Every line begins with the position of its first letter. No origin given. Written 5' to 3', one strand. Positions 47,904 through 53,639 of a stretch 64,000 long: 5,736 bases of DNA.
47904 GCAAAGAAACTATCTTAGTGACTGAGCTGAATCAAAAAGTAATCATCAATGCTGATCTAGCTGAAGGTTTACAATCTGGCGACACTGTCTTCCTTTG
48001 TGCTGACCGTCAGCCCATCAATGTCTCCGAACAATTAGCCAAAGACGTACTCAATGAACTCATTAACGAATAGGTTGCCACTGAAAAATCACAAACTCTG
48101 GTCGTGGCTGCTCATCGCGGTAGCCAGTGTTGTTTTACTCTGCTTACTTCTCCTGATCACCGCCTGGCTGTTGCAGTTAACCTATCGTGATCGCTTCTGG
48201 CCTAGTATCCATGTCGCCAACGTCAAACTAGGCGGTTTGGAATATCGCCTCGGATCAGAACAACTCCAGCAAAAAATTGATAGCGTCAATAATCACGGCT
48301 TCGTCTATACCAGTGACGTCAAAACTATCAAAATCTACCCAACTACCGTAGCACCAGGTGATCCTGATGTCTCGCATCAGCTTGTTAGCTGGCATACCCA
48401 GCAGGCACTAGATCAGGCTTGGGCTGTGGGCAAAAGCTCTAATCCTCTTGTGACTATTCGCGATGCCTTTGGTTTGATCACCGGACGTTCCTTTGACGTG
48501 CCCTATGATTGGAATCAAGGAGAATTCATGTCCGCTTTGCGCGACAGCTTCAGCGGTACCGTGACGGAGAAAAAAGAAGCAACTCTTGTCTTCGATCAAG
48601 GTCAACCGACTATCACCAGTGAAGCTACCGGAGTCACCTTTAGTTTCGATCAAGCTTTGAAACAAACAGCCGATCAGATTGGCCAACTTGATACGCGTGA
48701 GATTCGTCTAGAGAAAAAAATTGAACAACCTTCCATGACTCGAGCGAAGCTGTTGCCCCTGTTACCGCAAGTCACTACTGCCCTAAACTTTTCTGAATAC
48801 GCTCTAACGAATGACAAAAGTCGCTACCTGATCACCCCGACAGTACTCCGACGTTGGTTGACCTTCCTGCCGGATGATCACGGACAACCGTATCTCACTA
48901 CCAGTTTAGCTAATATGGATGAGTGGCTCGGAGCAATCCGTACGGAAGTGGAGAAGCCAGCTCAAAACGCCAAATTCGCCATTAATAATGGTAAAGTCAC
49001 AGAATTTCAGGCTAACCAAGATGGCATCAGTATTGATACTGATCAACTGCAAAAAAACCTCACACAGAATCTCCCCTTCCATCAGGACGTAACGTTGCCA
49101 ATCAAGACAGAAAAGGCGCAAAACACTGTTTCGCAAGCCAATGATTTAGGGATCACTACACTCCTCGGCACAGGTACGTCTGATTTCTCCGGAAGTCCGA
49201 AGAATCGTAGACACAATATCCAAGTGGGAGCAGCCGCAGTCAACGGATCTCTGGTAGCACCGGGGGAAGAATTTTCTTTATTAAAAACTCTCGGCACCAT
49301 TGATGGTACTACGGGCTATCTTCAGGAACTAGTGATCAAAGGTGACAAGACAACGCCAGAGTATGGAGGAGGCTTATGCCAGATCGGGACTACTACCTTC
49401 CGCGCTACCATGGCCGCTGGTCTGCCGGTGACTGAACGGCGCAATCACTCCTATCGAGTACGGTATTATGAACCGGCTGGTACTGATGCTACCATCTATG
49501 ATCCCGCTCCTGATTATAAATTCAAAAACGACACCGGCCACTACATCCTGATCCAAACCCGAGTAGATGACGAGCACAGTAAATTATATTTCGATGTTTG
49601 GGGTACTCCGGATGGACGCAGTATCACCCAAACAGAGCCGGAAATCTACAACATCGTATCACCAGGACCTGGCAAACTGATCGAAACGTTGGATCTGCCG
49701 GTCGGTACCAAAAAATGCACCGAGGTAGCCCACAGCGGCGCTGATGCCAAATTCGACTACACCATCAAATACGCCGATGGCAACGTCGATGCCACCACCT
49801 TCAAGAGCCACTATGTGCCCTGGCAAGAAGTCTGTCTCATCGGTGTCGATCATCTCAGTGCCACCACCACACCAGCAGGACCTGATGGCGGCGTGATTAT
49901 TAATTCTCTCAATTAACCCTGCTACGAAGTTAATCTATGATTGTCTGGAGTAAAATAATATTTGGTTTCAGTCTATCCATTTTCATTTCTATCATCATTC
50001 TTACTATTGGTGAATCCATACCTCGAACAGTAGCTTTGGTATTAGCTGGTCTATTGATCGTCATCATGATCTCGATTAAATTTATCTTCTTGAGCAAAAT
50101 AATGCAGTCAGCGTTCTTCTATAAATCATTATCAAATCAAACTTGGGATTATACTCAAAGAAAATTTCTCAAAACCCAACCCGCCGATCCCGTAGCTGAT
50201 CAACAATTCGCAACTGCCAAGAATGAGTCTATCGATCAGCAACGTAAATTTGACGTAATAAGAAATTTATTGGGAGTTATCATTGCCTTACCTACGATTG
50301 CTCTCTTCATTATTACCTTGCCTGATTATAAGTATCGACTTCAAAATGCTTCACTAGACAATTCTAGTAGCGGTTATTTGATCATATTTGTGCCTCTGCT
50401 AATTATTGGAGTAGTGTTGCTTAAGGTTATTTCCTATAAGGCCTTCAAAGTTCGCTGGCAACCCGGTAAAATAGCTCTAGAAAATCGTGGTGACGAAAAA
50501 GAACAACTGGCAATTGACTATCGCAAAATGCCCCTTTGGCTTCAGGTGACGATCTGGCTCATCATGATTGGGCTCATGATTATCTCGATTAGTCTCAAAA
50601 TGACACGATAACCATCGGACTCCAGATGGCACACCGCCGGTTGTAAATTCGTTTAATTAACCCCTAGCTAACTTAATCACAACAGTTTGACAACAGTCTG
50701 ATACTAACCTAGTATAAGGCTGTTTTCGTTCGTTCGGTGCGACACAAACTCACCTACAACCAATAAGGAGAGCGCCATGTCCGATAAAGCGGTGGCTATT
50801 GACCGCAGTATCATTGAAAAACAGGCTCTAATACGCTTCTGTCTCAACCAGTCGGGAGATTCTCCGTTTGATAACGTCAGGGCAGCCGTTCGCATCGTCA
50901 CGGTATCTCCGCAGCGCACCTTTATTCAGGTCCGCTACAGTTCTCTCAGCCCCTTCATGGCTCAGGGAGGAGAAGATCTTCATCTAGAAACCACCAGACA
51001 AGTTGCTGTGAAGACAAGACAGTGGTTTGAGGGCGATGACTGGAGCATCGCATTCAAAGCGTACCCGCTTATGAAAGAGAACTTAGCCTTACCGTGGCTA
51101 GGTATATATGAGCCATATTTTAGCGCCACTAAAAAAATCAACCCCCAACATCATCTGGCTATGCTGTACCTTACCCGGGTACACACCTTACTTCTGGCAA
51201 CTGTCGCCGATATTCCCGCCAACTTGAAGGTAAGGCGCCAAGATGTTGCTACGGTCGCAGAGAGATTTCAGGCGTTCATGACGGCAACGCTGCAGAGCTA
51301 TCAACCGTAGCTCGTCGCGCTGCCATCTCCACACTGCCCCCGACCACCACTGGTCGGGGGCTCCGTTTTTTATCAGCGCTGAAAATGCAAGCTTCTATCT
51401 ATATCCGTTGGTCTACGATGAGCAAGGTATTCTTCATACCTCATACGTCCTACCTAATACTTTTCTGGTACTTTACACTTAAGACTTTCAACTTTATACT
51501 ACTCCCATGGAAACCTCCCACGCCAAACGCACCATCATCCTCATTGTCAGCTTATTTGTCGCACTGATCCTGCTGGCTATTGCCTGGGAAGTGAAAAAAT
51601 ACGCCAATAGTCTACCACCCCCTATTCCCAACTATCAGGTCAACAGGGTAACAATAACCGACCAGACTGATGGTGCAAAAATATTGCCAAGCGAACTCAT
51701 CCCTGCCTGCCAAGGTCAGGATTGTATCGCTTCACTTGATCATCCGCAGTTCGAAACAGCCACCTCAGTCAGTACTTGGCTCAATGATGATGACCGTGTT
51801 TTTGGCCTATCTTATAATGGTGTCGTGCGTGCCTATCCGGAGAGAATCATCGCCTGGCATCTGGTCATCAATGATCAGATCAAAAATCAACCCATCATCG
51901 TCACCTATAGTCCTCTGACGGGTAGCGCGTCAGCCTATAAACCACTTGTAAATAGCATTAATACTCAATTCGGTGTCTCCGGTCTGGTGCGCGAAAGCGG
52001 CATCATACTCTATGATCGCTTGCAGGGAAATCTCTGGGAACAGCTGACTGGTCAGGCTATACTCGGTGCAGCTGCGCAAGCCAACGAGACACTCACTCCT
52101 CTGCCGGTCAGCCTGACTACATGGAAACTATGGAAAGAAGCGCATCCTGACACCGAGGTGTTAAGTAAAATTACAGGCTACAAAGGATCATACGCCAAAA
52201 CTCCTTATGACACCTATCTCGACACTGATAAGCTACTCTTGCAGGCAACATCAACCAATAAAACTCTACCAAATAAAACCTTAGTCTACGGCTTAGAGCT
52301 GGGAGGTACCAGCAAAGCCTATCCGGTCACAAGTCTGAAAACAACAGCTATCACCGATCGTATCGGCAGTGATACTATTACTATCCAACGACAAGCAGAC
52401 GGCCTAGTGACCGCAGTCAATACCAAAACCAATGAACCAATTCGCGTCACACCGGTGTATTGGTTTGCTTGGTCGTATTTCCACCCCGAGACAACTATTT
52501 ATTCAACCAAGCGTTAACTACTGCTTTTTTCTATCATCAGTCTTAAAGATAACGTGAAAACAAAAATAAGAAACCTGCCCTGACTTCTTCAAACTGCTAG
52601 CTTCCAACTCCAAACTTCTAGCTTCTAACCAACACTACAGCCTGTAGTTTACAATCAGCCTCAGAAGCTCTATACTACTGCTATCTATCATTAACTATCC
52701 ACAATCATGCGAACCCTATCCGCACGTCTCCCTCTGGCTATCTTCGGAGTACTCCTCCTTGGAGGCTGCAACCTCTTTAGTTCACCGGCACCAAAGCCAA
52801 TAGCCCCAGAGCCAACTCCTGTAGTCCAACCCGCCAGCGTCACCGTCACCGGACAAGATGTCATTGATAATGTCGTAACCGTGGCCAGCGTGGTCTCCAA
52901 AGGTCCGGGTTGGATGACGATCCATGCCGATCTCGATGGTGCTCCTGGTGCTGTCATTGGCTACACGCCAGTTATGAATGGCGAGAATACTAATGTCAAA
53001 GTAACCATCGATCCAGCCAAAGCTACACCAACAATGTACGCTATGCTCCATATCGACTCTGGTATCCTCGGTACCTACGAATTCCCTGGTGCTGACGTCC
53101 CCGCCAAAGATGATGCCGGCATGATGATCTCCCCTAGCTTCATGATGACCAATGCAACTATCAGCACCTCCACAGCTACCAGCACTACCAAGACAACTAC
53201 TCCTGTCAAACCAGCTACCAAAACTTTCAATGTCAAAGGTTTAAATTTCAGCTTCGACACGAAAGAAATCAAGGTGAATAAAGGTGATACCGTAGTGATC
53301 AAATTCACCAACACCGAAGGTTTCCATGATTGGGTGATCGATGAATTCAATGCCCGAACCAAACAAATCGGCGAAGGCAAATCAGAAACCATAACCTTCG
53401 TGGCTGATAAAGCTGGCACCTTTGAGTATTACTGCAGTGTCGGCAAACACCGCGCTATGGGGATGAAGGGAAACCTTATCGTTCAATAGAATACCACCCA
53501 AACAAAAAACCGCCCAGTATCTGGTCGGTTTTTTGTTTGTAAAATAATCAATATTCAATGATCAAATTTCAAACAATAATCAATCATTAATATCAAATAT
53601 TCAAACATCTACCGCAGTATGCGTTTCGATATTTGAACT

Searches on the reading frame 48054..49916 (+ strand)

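Call 71: search_protein_families(library=pfam, proteins=[window:48054-49916:+], max_evalue=0.01)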
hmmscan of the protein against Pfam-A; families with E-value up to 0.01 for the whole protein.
window:48054-49916:+ (620 aa): 2 families
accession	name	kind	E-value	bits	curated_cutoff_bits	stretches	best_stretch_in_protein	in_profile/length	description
PF04294.18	VanW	-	1.8e-40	137.9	27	1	384-508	1-124/130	VanW like protein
PF12229.13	PG_binding_4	-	4.4e-14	53.1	22.1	2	282-341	51-109/117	Putative peptidoglycan binding domain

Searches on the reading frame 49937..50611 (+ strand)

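Call 71: search_protein_families(library=pfam, proteins=[window:49937-50611:+], max_evalue=0.01)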
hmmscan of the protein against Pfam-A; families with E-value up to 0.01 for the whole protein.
window:49937-50611:+ (224 aa): 1 family
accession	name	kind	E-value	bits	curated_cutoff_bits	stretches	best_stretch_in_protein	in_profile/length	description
PF12420.13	DUF3671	-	0.00034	20.6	34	1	94-172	141-212/223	Fam-L, Fam-M like protein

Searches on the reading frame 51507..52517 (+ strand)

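Call 71: search_protein_families(library=pfam, proteins=[window:51507-52517:+], max_evalue=0.01)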
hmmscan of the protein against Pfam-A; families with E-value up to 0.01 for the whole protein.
window:51507-52517:+ (336 aa): 1 family
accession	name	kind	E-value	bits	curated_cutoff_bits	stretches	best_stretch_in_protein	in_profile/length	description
PF11376.13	DUF3179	-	3.5e-71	240.5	27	1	71-302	1-231/292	Protein of unknown function (DUF3179)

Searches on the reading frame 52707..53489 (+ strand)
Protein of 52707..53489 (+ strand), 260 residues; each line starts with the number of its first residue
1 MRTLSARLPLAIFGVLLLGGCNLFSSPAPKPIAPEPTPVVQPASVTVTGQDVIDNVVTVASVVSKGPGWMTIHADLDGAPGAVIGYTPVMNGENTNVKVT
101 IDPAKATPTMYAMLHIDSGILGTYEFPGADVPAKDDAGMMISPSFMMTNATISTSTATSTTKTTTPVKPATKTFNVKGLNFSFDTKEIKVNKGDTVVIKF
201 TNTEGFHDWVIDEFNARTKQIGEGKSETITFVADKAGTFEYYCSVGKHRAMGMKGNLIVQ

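Call 71: search_protein_families(library=pfam, proteins=[window:52707-53489:+], max_evalue=0.01)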
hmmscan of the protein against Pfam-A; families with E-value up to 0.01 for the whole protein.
window:52707-53489:+ (260 aa): 6 families
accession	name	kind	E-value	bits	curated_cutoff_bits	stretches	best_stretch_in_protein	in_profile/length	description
PF23951.1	DUF7282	-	9.1e-18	64.9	27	1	43-139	1-104/112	Domain of unknown function (DUF7282)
PF00127.26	Copper-bind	-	8.7e-11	42.6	21.2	1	175-260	6-99/99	Copper binding proteins, plastocyanin/azurin family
PF13473.12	Cupredoxin_1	-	4.8e-10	39.8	27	1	164-259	16-104/104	Cupredoxin-like domain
PF07732.21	Cu-oxidase_3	-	1.8e-06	28.4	21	1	164-260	4-115/119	Multicopper oxidase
PF07731.20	Cu-oxidase_2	-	1.8e-05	25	20.4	0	217-259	91-133/137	Multicopper oxidase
PF17037.10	CBP_BcsO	-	0.008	16.4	27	0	22-57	112-146/201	Cellulose biosynthesis protein BcsO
